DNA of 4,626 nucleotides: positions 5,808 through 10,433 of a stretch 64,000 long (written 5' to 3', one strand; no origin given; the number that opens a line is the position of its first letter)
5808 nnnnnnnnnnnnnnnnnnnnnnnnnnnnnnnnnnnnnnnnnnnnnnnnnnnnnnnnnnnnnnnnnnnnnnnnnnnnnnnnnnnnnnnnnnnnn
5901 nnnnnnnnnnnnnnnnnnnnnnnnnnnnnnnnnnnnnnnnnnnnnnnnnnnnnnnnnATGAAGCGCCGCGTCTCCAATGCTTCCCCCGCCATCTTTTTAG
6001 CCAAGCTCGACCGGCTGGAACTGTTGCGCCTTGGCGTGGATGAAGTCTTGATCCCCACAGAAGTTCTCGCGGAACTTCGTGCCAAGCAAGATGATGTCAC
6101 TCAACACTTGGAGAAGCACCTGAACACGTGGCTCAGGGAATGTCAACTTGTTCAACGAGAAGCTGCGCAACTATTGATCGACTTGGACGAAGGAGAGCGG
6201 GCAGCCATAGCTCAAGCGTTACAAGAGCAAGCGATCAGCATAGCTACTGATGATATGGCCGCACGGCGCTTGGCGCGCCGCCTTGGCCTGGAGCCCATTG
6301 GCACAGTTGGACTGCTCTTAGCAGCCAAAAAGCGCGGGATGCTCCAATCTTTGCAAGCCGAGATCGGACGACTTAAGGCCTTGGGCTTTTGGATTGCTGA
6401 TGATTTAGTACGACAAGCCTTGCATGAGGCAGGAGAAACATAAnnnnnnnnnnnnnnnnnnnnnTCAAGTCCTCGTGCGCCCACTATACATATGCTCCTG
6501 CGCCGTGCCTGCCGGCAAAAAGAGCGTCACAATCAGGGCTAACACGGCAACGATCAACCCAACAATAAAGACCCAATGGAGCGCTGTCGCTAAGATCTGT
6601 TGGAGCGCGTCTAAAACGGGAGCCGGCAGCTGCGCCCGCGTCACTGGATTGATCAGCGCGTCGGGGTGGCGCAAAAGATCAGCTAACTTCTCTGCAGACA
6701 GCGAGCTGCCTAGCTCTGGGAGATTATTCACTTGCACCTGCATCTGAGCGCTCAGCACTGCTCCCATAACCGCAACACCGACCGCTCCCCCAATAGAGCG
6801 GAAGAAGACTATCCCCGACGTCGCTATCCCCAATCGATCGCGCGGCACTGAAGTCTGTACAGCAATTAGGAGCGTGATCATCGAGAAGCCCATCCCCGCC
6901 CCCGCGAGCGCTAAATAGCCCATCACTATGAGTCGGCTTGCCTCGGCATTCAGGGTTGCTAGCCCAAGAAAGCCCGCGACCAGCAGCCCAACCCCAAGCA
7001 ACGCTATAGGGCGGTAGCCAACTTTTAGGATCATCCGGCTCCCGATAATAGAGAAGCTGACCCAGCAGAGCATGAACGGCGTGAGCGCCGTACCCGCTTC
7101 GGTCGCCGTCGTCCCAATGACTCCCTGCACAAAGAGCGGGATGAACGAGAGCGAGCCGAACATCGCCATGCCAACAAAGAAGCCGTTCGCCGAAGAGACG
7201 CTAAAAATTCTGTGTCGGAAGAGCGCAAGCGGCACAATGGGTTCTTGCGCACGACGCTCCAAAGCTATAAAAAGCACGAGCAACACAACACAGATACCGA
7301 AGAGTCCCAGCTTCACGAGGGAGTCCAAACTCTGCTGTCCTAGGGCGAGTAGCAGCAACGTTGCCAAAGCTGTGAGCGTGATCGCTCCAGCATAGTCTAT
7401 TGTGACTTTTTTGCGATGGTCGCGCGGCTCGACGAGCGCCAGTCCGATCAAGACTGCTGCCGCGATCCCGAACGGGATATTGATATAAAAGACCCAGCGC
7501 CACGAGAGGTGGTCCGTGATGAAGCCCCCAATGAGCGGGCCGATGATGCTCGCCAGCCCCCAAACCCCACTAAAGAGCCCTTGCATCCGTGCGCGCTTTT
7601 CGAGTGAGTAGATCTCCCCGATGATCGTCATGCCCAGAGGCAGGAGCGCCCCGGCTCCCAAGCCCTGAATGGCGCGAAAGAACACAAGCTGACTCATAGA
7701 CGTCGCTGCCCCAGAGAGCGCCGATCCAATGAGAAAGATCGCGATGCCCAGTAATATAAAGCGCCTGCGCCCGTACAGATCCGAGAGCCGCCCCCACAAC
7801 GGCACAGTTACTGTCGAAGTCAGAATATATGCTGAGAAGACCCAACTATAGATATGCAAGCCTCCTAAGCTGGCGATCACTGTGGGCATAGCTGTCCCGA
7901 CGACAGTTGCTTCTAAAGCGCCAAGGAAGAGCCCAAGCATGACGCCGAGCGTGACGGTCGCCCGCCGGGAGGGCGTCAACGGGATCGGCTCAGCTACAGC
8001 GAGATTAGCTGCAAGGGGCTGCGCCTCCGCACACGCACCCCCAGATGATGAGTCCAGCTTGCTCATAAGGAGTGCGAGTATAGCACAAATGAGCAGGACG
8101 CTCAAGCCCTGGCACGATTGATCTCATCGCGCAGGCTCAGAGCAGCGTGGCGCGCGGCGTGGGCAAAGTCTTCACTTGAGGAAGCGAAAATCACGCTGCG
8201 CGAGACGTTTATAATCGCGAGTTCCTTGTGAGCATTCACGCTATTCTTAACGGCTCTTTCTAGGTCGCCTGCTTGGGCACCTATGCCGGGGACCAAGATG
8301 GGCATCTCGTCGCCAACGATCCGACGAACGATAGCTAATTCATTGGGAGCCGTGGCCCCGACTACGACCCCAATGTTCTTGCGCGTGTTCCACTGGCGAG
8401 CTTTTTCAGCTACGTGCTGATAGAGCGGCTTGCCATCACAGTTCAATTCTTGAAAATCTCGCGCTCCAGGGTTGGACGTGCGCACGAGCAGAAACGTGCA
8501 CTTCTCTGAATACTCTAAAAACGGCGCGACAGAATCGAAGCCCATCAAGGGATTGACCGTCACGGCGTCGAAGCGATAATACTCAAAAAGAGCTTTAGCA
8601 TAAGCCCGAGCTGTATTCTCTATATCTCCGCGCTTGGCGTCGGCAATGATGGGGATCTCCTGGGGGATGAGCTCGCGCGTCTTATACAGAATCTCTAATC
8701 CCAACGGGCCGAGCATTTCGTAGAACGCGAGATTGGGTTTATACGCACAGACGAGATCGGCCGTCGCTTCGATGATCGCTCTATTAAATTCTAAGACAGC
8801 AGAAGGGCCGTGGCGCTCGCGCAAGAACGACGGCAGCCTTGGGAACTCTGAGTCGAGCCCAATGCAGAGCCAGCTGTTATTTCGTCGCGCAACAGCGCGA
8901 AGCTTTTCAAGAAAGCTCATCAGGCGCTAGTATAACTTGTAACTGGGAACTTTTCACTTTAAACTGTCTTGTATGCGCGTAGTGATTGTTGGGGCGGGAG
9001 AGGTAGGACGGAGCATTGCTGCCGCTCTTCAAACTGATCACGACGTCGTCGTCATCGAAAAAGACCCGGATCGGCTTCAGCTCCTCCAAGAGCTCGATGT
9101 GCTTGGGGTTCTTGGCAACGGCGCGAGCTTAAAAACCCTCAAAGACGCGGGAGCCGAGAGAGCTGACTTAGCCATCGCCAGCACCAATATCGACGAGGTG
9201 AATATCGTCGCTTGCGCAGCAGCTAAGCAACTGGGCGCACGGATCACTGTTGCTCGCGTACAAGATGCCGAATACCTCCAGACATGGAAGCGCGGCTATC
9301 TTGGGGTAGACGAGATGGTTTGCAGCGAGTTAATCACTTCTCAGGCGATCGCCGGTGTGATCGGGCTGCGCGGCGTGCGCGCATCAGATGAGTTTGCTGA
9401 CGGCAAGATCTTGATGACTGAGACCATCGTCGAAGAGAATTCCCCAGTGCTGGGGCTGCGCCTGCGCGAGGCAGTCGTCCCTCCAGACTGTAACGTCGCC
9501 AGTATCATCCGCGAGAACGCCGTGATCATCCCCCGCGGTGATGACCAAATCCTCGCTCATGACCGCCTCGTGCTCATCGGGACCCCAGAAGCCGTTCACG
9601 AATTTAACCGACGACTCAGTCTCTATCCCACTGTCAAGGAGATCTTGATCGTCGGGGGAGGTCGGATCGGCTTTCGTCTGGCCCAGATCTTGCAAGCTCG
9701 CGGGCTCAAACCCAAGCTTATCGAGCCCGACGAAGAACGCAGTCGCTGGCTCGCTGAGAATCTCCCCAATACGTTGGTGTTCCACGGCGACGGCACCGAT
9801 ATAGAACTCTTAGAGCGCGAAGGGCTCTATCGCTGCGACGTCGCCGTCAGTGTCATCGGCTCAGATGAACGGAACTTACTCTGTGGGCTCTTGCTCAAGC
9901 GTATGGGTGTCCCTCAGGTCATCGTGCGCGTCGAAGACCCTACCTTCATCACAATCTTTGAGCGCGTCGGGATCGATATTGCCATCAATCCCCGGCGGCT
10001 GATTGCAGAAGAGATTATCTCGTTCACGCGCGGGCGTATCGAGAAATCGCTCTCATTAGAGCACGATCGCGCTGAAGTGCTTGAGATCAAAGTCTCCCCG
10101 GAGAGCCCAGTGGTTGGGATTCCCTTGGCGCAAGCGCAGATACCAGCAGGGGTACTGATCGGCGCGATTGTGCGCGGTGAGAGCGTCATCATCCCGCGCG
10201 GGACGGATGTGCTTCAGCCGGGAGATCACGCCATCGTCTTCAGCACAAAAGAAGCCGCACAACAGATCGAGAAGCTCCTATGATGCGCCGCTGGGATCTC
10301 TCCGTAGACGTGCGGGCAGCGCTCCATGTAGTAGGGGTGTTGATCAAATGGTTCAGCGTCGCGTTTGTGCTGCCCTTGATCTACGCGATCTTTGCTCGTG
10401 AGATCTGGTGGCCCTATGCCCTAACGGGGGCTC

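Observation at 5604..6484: tRNA-Val with duplicated 3' half flanking a toxin-antitoxin islet (degenerate integrative element?)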

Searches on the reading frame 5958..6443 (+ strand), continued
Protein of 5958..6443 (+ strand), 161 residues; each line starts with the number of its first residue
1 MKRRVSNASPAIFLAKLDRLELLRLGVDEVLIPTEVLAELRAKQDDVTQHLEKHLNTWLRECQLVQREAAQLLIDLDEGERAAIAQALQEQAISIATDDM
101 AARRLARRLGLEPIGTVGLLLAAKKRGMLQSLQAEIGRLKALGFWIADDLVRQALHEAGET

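Call 78: find_related_loci(query=window:5958-6440:+, collection=viral_contigs, flank=6000)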
Query window:5958-6440:+ (161 aa) in viral_contigs; peptide patterns used: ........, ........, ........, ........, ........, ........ (x = any residue, [..] = any of these).
9 stretches matched a pattern, but none encodes a relative of the query by tblastn (E <= 1e-3).

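Call 80: search_protein_families(library=padloc, proteins=[window:5958-6440:+, L034:528-1172:+], max_evalue=0.01)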
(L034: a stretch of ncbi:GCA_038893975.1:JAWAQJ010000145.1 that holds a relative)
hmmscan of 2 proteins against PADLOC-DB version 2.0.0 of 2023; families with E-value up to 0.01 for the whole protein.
window:5958-6440:+ (161 aa): 7 families
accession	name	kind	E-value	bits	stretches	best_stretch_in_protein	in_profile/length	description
PDLC05071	PDC-S70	-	1.9e-38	130.1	1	3-160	2-159/161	-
PDLC05070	PDC-S70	-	5.6e-34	115.6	1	2-160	3-161/161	-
PDLC05073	PDC-S70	-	2e-33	113.6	1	5-160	4-161/162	-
PDLC05074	PDC-S70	-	3.9e-23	80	1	44-159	9-126/127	-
PDLC05068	PDC-S70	-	1.3e-22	78.7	1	5-125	4-125/125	-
PDLC05069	PDC-S70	-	2.2e-13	48.4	1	5-155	3-152/161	-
PDLC05072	PDC-S70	-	8.4e-12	43.2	1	5-156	12-164/167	-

L034:528-1172:+ (214 aa): 1 family
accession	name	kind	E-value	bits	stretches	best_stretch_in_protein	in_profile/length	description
PDLC04163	HEC-09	-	1.1e-14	52.6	1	8-177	2-162/203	-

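Call 85: search_dna_similar(query=window:5958-6440:+, collection=plasmids, mode=protein, max_rows=8)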
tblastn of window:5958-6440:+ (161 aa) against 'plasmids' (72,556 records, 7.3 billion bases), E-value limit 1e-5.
No match.

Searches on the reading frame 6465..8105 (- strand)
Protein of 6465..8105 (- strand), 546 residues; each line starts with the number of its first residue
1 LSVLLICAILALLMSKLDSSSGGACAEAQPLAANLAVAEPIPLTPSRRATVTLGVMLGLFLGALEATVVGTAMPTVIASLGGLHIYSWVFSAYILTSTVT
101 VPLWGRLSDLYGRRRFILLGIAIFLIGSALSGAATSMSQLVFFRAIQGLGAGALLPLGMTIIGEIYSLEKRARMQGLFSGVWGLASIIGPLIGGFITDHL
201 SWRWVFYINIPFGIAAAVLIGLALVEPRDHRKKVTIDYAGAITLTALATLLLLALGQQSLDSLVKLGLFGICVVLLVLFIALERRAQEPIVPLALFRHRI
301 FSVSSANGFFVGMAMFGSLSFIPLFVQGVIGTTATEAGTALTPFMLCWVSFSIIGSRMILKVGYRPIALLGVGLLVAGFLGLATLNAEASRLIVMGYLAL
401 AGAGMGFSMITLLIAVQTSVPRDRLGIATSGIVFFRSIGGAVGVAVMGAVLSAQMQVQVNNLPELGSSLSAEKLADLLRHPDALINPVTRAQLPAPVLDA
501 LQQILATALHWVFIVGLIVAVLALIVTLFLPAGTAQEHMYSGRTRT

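Call 8: search_protein_families(library=pfam, proteins=[window:6465-8105:-], max_evalue=0.01)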
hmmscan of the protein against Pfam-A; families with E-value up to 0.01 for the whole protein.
window:6465-8105:- (546 aa): 3 families
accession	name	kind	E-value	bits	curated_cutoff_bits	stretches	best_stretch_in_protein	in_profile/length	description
PF07690.21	MFS_1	-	6.1e-58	196.8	33.4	1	55-443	1-346/347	Major Facilitator Superfamily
PF00083.30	Sugar_tr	-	9e-12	45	22.3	1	86-219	48-187/452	Sugar (and other) transporter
PF06609.19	TRI12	-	1.9e-07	30.4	23.2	1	70-457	64-471/599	Fungal trichothecene efflux pump (TRI12)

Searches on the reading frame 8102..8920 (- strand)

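Call 8: search_protein_families(library=pfam, proteins=[window:8102-8920:-], max_evalue=0.01)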
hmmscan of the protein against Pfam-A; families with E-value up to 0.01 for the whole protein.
window:8102-8920:- (272 aa): 1 family
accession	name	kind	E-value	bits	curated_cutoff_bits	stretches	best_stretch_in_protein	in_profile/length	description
PF00215.30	OMPdecase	-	3.9e-31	109.1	27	1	18-250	3-215/221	Orotidine 5'-phosphate decarboxylase / HUMPS family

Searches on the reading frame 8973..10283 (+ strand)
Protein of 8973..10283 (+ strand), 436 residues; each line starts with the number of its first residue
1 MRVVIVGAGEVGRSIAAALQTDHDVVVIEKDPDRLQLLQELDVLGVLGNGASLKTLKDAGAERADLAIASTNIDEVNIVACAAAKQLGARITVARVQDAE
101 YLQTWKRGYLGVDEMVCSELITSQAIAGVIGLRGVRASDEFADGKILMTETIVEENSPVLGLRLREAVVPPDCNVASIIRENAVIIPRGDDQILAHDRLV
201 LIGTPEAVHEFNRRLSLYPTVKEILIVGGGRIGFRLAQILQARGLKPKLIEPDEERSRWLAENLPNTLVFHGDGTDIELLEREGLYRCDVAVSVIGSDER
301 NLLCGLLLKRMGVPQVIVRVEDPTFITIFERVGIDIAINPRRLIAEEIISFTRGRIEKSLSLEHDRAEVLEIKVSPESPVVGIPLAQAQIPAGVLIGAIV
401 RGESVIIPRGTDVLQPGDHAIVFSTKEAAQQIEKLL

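Call 8: search_protein_families(library=pfam, proteins=[window:8973-10283:+], max_evalue=0.01)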
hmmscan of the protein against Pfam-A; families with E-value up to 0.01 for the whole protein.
window:8973-10283:+ (436 aa): 21 families
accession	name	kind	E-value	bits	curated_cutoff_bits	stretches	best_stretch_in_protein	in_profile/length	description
PF02254.24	TrkA_N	-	8.7e-56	187.7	23.8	2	3-117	1-115/116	TrkA-N domain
PF02080.26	TrkA_C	-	1.3e-32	111.9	27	2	369-436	1-70/71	TrkA-C domain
PF13241.12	NAD_binding_7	-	1.2e-09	39.2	22.1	1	2-96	9-94/104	Putative NAD(P)-binding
PF03807.23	F420_oxidored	-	1e-07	32.9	21.6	1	2-42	1-45/94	NADP oxidoreductase coenzyme F420-dependent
PF01494.25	FAD_binding_3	-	1.9e-07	31.1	22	0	223-257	3-37/349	FAD binding domain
PF01266.30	DAO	-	3.7e-07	30.4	27.9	1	2-32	1-32/353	FAD dependent oxidoreductase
PF00070.33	Pyr_redox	-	2.3e-06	28.4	22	1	224-255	2-33/82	Pyridine nucleotide-disulphide oxidoreductase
PF01488.26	Shikimate_DH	-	8.2e-06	26.4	24.3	1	2-76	14-88/138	Shikimate / quinate 5-dehydrogenase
PF00107.32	ADH_zinc_N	-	1e-05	25.9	31.8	0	305-354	7-56/129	Zinc-binding dehydrogenase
PF13478.12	XdhC_C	-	1.1e-05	26.4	29.7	0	225-308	2-88/125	XdhC Rossmann domain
PF03435.24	Sacchrp_dh_NADP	-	3.6e-05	24.6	25.1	1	3-39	1-40/129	Saccharopine dehydrogenase NADP binding domain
PF02737.24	3HCDH_N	-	4.8e-05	23.8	22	0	3-39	2-39/180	3-hydroxyacyl-CoA dehydrogenase, NAD binding domain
PF07992.20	Pyr_redox_2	-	6.7e-05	22.9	26.1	0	215-253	136-174/291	Pyridine nucleotide-disulphide oxidoreductase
PF13450.12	NAD_binding_8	-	6.9e-05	23.5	21.9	0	5-33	1-30/68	NAD(P)-binding Rossmann-like domain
PF02558.23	ApbA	-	7.9e-05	22.8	22.2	1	3-40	1-38/150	Ketopantoate reductase PanE/ApbA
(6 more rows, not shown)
